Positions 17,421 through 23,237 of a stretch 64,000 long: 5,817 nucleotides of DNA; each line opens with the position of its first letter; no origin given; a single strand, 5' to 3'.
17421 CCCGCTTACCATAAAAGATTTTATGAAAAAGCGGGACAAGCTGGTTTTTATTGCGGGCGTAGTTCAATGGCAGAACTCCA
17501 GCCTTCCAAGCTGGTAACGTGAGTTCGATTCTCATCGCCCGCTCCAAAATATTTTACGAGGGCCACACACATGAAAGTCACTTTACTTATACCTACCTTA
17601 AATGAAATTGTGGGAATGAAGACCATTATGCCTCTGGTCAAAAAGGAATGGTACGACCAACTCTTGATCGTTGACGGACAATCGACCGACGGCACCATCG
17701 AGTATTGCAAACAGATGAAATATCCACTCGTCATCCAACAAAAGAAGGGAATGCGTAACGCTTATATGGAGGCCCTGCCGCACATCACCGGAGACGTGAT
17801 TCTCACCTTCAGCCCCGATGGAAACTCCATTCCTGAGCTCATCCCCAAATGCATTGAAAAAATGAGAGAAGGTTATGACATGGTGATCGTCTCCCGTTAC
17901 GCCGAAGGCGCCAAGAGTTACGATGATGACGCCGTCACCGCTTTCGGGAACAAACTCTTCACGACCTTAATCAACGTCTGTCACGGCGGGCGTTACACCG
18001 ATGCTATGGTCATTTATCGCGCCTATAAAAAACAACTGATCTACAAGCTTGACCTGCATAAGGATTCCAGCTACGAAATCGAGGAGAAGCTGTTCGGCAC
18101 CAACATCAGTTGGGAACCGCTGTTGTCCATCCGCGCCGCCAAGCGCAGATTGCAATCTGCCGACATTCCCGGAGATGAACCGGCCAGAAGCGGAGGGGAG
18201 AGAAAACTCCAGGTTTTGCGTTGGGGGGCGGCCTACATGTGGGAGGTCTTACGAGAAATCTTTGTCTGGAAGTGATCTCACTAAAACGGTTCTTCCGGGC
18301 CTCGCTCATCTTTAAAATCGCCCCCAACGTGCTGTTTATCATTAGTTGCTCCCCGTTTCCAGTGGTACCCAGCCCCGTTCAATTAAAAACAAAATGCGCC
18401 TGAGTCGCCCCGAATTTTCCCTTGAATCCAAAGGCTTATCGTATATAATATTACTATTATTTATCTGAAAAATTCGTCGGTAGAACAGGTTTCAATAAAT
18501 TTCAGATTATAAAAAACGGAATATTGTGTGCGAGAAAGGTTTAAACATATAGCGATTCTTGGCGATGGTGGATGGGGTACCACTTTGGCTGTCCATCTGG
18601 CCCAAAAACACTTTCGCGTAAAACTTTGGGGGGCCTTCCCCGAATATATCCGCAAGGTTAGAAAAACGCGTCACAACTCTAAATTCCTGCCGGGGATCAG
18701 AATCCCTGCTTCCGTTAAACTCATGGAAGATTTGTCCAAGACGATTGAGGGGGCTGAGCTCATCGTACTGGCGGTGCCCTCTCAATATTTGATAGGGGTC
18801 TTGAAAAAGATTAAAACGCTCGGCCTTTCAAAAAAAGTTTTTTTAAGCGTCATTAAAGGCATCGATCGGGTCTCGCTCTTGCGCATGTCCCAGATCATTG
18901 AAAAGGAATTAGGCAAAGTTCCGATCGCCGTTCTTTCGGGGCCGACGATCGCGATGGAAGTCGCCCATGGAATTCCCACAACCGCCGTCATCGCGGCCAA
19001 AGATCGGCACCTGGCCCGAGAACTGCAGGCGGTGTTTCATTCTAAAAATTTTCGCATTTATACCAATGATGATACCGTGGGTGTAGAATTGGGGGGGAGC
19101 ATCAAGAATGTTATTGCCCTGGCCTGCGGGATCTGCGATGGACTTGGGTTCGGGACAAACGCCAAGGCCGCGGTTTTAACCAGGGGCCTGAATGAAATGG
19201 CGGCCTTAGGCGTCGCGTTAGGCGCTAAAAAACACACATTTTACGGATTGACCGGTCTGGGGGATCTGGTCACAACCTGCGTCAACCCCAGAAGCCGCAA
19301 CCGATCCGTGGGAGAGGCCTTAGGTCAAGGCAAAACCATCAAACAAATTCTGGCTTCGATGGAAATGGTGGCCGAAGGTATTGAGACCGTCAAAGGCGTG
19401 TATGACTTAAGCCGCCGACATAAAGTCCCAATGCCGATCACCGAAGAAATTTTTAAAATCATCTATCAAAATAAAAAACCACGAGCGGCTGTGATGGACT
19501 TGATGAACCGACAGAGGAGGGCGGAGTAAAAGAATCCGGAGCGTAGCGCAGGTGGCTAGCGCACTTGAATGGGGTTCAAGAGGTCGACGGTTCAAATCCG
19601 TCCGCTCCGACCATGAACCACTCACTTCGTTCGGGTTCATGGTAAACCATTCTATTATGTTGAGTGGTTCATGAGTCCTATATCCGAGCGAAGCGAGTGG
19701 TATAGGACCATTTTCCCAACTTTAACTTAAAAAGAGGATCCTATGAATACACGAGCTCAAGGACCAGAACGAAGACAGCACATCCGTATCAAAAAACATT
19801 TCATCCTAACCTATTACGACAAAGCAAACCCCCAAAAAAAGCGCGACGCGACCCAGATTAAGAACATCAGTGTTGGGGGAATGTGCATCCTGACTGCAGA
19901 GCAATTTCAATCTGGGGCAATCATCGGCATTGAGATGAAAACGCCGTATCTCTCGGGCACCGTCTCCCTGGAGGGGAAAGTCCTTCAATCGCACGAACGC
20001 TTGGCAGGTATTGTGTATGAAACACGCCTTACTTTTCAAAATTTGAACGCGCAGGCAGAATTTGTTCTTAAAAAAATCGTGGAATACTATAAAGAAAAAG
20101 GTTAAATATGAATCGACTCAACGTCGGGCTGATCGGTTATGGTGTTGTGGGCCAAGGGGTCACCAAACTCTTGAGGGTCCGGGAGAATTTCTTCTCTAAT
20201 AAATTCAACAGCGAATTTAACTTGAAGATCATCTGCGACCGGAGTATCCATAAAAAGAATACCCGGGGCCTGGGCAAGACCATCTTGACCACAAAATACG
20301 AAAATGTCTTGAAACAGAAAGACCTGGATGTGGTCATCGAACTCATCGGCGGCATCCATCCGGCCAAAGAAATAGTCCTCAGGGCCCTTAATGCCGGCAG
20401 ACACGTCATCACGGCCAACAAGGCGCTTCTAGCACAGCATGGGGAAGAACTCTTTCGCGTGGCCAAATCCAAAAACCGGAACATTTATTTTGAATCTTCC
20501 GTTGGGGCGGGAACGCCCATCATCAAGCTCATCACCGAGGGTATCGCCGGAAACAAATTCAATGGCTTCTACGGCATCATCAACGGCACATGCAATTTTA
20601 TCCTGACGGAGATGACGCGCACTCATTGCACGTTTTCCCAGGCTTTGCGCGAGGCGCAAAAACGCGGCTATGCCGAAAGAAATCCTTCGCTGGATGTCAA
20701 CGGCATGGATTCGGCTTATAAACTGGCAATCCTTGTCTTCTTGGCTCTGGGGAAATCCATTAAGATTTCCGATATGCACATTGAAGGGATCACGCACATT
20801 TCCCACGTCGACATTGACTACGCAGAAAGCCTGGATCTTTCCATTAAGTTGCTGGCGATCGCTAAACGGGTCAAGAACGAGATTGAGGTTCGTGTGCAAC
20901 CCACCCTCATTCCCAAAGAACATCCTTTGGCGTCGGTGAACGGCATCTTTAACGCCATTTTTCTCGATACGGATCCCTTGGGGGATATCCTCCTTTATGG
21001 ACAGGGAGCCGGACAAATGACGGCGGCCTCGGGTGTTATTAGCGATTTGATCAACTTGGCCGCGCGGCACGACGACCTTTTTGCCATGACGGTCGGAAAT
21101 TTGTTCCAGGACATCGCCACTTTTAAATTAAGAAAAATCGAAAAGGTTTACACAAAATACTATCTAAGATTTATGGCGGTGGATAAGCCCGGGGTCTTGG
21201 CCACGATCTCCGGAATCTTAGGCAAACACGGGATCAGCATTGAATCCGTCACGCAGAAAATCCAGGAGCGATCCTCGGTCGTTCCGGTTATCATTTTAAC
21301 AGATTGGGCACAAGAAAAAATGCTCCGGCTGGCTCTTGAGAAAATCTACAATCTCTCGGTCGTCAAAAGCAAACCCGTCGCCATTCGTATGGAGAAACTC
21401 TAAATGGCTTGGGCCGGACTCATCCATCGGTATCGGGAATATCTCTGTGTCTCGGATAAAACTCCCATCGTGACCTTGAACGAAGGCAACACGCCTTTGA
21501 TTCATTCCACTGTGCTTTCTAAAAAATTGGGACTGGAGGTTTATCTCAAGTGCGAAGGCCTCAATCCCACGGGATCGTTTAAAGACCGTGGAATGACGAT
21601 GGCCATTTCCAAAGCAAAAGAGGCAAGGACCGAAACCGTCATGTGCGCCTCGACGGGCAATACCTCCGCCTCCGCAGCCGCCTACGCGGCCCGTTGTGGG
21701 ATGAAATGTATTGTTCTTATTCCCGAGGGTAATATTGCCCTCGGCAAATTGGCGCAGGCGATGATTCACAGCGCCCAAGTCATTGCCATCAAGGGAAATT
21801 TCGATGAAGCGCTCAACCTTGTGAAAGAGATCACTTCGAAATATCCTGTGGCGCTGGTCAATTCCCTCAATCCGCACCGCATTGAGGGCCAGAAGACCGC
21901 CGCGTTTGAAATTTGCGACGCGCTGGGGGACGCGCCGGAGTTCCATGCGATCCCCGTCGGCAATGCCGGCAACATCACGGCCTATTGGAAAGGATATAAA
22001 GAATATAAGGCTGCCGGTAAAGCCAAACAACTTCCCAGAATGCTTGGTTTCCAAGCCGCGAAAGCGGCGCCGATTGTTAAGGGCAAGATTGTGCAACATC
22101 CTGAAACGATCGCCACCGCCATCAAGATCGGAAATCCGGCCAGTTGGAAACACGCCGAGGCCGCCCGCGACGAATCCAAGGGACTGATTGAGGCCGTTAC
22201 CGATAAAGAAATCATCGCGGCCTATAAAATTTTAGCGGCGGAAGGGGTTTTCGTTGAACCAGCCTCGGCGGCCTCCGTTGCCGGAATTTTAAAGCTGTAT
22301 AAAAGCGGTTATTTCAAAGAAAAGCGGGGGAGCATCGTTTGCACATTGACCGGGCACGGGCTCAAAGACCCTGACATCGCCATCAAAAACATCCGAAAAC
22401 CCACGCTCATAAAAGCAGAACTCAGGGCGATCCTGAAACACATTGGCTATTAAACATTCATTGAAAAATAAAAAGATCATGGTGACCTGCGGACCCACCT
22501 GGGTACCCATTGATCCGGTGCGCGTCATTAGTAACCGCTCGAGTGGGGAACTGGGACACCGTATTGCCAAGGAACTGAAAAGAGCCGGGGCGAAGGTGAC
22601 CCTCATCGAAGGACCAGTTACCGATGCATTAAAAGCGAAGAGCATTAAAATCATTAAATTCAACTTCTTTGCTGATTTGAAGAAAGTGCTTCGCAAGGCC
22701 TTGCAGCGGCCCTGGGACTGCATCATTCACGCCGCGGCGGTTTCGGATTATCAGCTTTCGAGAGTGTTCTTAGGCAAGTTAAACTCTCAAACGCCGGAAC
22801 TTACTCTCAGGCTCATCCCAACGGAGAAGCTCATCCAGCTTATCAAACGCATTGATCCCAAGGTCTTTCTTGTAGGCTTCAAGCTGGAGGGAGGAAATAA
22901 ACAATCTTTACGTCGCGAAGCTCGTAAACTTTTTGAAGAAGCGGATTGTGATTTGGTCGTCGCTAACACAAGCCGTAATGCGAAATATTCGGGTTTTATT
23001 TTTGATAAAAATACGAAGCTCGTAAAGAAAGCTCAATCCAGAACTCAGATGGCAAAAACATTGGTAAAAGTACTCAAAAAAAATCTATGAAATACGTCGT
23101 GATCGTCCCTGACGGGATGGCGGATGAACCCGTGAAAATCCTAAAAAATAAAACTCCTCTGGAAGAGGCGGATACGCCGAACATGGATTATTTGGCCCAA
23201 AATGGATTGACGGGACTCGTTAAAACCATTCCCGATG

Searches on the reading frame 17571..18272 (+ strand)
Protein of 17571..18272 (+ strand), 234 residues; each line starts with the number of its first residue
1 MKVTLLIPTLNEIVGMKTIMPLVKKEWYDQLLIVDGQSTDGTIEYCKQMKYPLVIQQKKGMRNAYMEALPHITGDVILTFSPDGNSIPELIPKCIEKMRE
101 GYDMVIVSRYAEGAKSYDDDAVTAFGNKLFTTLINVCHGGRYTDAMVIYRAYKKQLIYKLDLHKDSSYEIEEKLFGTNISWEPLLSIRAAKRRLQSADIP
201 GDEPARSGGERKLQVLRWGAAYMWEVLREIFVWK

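Call 74: search_protein_families(library=pfam, proteins=[window:17571-18272:+], max_evalue=0.00001)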
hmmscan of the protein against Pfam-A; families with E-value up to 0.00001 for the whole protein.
window:17571-18272:+ (234 aa): 1 family
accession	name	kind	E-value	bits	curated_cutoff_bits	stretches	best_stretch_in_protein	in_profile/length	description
PF00535.33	Glycos_transf_2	-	2e-14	54.3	23.3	1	6-158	3-165/168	Glycosyl transferase family 2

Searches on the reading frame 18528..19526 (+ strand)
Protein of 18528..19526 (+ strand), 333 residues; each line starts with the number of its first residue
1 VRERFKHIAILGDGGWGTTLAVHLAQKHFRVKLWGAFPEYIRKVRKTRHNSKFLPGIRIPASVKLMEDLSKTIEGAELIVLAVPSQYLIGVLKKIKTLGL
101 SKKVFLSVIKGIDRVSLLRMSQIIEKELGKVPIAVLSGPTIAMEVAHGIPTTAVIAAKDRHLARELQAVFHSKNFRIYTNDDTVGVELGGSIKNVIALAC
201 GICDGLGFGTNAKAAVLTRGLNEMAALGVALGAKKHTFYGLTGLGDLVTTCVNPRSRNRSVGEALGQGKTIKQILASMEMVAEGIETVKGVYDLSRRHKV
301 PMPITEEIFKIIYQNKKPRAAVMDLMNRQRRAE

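Call 74: search_protein_families(library=pfam, proteins=[window:18528-19526:+], max_evalue=0.00001)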
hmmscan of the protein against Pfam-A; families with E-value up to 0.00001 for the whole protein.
window:18528-19526:+ (333 aa): 3 families
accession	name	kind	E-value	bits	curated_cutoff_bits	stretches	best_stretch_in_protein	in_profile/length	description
PF07479.19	NAD_Gly3P_dh_C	-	3.1e-57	193.2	25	1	182-322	1-141/142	NAD-dependent glycerol-3-phosphate dehydrogenase C-terminus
PF01210.29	NAD_Gly3P_dh_N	-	1.3e-46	158.9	23.1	1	8-162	2-157/158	NAD-dependent glycerol-3-phosphate dehydrogenase N-terminus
PF20618.3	GPD_NAD_C_bact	-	1.9e-20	73.6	27.6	1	242-308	1-66/66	Bacterial GPD, NAD-dependent C-terminal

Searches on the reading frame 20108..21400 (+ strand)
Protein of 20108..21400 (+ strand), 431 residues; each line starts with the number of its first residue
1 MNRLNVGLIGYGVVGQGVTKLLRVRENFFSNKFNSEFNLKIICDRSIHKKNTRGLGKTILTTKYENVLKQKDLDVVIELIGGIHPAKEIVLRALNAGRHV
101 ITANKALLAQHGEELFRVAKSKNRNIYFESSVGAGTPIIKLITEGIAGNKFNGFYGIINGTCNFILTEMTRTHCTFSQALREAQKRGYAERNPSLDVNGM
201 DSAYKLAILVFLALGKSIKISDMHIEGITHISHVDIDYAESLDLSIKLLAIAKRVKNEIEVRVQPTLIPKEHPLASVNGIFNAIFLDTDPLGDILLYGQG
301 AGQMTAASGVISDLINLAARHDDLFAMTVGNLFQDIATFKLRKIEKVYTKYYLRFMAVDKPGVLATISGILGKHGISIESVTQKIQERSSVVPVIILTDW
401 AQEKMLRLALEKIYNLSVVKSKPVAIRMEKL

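Call 74: search_protein_families(library=pfam, proteins=[window:20108-21400:+], max_evalue=0.00001)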
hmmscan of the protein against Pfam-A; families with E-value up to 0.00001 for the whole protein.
window:20108-21400:+ (431 aa): 3 families
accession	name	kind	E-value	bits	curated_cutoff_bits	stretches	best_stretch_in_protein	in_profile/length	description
PF00742.24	Homoserine_dh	-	2.9e-60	203.5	22.9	1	137-315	1-173/173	Homoserine dehydrogenase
PF03447.22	NAD_binding_3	-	3.5e-21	76.5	24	1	10-129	1-116/116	Homoserine dehydrogenase, NAD binding domain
PF01842.31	ACT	-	3.3e-10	40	27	1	351-398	1-46/66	ACT domain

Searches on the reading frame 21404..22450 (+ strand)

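Call 74: search_protein_families(library=pfam, proteins=[window:21404-22450:+], max_evalue=0.00001)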
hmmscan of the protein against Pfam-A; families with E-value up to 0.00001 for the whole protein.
window:21404-22450:+ (349 aa): 1 family
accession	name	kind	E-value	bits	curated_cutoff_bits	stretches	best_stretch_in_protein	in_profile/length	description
PF00291.31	PALP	-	2.3e-73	247.6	35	1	23-317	1-295/295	Pyridoxal-phosphate dependent enzyme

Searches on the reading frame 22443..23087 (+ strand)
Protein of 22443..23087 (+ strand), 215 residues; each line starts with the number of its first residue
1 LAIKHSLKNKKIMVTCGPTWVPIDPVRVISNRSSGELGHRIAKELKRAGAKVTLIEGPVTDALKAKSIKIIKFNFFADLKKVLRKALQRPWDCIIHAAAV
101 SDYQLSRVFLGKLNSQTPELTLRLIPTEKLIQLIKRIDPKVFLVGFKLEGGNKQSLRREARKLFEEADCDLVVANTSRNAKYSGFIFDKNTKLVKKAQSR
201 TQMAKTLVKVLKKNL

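Call 74: search_protein_families(library=pfam, proteins=[window:22443-23087:+], max_evalue=0.00001)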
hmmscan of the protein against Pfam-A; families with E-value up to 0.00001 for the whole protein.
window:22443-23087:+ (215 aa): 1 family
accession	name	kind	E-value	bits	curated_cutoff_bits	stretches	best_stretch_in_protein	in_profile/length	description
PF04127.22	DFP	-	1.4e-43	149.3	22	1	7-190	1-181/186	DNA/pantothenate metabolism flavoprotein C-terminal domain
